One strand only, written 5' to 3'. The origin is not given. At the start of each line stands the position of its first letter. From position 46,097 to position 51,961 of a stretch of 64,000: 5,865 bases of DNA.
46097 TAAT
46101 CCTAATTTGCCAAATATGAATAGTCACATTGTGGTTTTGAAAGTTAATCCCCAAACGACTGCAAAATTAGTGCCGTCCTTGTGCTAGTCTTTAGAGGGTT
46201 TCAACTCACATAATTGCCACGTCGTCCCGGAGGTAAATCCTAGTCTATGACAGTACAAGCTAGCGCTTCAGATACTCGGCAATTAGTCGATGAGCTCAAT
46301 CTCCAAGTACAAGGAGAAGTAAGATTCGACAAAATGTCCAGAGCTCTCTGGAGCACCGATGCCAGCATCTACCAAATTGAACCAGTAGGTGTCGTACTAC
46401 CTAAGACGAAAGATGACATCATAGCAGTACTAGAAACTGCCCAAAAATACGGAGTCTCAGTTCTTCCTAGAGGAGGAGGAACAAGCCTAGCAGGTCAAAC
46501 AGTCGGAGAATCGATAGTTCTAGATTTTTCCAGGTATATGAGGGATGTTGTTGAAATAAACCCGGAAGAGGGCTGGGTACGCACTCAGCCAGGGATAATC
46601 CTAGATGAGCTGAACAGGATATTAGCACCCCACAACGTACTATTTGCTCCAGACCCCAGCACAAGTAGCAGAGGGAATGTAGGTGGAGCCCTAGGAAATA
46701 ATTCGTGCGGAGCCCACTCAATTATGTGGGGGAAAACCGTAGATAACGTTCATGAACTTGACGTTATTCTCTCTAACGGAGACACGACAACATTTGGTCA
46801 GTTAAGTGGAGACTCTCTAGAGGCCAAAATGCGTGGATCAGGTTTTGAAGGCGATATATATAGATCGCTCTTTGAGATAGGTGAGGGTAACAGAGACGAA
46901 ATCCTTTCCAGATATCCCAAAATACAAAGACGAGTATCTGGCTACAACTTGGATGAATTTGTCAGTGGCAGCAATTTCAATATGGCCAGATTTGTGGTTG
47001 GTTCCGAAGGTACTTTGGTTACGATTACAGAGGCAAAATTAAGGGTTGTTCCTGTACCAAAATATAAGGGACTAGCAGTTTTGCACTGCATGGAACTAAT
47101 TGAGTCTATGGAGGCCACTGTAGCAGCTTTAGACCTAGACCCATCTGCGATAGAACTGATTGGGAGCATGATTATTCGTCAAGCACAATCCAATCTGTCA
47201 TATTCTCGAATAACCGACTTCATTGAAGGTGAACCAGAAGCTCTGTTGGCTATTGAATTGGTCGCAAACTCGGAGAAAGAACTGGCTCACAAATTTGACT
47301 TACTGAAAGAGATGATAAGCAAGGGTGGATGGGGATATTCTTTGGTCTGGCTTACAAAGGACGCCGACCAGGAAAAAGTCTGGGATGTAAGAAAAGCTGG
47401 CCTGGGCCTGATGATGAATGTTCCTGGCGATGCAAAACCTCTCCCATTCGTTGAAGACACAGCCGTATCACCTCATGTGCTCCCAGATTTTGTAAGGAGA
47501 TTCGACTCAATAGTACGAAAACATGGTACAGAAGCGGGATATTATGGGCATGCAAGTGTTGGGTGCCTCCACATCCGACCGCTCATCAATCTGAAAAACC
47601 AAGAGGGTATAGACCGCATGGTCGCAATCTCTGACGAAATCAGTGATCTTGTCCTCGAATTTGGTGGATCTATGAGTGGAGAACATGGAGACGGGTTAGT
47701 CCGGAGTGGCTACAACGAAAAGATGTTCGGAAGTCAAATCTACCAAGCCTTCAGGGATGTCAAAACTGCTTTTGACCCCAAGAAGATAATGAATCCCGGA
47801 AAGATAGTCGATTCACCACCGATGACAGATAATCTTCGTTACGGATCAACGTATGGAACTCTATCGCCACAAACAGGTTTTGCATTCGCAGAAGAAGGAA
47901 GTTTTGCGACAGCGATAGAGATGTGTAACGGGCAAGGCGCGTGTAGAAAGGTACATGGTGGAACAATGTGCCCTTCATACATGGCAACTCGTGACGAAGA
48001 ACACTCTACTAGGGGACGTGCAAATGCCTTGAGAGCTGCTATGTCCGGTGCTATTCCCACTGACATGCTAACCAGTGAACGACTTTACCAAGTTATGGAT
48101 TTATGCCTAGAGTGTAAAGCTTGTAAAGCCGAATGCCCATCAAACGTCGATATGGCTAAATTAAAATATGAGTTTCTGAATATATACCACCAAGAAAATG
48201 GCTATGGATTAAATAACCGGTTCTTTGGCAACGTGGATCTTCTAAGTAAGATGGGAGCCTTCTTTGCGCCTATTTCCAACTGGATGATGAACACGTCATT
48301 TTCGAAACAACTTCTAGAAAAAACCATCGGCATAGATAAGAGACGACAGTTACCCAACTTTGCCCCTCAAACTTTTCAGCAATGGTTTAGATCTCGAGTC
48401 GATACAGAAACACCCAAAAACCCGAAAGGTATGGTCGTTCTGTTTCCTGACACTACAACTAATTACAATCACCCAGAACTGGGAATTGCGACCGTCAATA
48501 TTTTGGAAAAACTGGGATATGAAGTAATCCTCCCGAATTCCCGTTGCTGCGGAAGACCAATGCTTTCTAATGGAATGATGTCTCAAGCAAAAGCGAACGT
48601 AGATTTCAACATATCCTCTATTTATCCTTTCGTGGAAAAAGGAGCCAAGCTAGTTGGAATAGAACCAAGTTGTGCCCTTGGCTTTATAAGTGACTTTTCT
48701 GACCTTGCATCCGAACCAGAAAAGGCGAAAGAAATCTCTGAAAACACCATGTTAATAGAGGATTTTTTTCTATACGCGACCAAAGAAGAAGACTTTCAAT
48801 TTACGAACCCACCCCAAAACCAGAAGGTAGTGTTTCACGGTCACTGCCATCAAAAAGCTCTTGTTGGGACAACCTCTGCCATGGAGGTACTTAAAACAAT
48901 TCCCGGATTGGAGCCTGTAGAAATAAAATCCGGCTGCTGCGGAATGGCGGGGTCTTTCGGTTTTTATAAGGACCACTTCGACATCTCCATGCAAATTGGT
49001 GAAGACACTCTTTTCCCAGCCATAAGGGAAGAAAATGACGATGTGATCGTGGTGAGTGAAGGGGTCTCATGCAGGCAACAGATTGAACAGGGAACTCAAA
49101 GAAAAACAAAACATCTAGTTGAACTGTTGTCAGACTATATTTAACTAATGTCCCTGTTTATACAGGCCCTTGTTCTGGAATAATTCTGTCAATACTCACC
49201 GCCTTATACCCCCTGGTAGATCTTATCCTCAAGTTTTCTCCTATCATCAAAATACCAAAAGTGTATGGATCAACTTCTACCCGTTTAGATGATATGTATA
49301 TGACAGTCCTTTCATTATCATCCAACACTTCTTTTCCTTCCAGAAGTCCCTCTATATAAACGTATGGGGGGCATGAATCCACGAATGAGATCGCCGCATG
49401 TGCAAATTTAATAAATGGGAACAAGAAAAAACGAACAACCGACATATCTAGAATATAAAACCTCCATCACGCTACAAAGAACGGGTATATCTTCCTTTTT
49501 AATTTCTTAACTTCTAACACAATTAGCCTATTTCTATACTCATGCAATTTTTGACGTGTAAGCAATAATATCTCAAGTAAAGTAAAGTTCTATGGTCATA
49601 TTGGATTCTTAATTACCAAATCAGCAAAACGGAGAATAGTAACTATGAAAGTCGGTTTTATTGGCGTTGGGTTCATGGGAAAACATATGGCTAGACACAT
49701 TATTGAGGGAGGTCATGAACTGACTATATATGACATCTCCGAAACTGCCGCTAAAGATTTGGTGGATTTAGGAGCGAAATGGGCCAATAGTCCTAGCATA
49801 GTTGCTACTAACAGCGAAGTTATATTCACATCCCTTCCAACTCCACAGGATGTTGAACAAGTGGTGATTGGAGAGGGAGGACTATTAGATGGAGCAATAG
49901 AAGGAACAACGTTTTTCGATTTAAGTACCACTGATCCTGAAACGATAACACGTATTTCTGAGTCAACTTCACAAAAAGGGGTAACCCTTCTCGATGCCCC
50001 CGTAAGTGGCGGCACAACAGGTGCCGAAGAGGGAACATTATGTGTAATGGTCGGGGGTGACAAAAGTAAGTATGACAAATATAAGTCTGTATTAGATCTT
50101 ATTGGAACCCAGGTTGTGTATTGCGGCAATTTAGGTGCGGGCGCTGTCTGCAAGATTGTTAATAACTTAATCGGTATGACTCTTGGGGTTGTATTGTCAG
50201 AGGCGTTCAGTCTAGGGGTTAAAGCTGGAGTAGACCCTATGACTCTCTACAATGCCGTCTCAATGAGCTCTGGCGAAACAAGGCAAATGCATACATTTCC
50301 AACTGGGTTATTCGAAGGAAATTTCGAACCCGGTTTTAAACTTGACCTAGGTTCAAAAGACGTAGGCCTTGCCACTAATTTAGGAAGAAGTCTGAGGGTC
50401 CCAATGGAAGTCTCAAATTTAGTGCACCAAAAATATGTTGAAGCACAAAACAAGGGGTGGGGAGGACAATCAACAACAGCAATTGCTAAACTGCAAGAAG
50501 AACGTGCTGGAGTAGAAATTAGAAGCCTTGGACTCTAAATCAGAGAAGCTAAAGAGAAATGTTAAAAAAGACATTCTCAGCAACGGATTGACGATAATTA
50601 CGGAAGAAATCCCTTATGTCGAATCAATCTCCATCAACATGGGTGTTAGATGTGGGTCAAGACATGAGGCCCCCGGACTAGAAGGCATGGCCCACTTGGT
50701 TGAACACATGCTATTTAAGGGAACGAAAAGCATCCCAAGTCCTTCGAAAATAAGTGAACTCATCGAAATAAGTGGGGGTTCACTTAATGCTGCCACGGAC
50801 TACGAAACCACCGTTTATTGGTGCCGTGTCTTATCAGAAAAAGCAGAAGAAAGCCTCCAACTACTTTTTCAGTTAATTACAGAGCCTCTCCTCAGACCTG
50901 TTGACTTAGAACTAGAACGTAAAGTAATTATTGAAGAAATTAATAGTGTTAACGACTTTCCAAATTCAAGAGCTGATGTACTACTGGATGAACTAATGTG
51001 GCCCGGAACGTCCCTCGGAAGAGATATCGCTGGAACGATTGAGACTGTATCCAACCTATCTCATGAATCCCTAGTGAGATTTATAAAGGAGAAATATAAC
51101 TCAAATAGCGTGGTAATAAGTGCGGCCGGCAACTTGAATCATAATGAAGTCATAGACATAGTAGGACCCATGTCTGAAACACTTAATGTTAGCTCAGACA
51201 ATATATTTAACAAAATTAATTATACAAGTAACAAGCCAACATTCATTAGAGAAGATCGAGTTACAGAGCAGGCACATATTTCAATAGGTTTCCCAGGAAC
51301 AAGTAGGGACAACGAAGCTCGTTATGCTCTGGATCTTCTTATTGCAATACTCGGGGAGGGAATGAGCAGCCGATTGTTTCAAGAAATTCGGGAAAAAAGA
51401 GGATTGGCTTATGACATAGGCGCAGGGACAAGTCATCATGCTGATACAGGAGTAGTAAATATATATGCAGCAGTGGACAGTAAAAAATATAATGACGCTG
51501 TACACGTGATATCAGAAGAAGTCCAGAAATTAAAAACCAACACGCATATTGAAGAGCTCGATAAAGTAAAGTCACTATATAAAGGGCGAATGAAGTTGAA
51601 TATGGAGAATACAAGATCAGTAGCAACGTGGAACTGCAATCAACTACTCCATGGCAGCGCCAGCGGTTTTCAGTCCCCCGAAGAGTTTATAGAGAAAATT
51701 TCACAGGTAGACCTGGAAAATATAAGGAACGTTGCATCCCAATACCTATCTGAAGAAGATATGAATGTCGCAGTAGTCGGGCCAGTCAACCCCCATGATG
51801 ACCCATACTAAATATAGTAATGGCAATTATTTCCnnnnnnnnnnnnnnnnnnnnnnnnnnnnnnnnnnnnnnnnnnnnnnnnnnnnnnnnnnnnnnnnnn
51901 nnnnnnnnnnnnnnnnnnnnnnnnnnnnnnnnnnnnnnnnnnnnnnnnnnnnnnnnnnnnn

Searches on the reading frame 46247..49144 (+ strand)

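Call 29: search_protein_families(library=pfam, proteins=[window:46247-49144:+])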
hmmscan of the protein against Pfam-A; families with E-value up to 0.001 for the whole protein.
window:46247-49144:+ (965 aa): 5 families
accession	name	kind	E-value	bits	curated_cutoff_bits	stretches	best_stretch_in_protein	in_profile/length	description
PF02913.24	FAD-oxidase_C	-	5.2e-48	164.4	21.2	1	271-520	2-248/248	FAD linked oxidases, C-terminal domain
PF01565.28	FAD_binding_4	-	1.1e-37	129.2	26.4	1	48-183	3-138/139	FAD binding domain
PF02754.22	CCG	-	5.1e-13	49.4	20.6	2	739-811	11-82/85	Cysteine-rich domain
PF13534.11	Fer4_17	-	5.2e-08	33.8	22.2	1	560-635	2-61/61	4Fe-4S dicluster domain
PF13183.11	Fer4_8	-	5.8e-08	33.6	27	1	557-634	2-68/68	4Fe-4S dicluster domain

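Call 39: search_protein_families(library=ncbifam, proteins=[window:46247-49144:+], max_evalue=0.00001)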
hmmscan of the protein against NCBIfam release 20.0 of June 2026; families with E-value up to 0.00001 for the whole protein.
window:46247-49144:+ (965 aa): 10 families
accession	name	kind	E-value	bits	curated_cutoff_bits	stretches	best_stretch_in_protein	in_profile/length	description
NF049975.1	2HglutDHaseYdiJ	equivalog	2.9e-186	621.2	1350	2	8-597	13-616/1018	D-2-hydroxyglutarate dehydrogenase YdiJ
NF008369.0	PRK11168.1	equivalog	7.3e-84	282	278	1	615-963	55-397/401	anaerobic glycerol-3-phosphate dehydrogenase subunit C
TIGR03379.1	glycerol3P_GlpC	equivalog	4.1e-63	213.5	279.9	1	612-962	45-393/397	anaerobic glycerol-3-phosphate dehydrogenase subunit GlpC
TIGR00387.1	glcD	equivalog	1.1e-61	209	567.9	2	243-519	146-413/413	glycolate oxidase subunit GlcD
NF008408.0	PRK11230.1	equivalog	6e-46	156.9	897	2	38-190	47-201/499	glycolate oxidase subunit GlcD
NF045670.1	quin_L_LdhH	equivalog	4.2e-39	134.4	800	1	601-956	336-695/706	L-lactate dehydrogenase (quinone) large subunit LdhH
NF008434.0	PRK11274.1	equivalog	1.3e-27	96.7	333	1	573-963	33-405/409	glycolate oxidase subunit GlcF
NF004898.0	PRK06259.1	equivalog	4e-16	58.7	385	1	612-955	180-472/488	fumarate reductase (CoM/CoB) subunit TfrB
NF008439.0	PRK11282.1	equivalog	2.6e-13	49.5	284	0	56-184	9-137/358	glycolate oxidase subunit GlcE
NF053785.1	DcplphribOxDprE1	equivalog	4.4e-09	36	500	1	49-209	18-178/449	decaprenylphosphoryl-beta-D-ribose oxidase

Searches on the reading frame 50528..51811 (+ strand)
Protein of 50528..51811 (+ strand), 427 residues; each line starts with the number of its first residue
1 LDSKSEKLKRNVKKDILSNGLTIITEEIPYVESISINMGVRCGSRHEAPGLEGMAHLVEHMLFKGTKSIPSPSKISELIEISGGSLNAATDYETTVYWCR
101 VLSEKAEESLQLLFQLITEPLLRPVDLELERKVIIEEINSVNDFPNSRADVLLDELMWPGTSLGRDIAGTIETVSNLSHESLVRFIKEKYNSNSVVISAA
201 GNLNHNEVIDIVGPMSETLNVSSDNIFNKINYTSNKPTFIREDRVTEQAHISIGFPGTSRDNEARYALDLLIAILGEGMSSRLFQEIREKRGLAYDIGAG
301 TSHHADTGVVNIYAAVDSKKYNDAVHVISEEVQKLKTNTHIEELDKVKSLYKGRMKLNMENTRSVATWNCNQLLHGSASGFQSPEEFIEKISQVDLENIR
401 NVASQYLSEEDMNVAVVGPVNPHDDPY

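Call 29: search_protein_families(library=pfam, proteins=[window:50528-51811:+])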
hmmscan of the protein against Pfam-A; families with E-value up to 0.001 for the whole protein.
window:50528-51811:+ (427 aa): 2 families
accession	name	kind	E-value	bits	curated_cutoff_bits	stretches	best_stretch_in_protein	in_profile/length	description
PF05193.26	Peptidase_M16_C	-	2.4e-37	129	23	1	176-349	1-179/181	Peptidase M16 inactive domain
PF00675.25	Peptidase_M16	-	1.5e-32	113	22.3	1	23-170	2-148/149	Insulinase (Peptidase family M16)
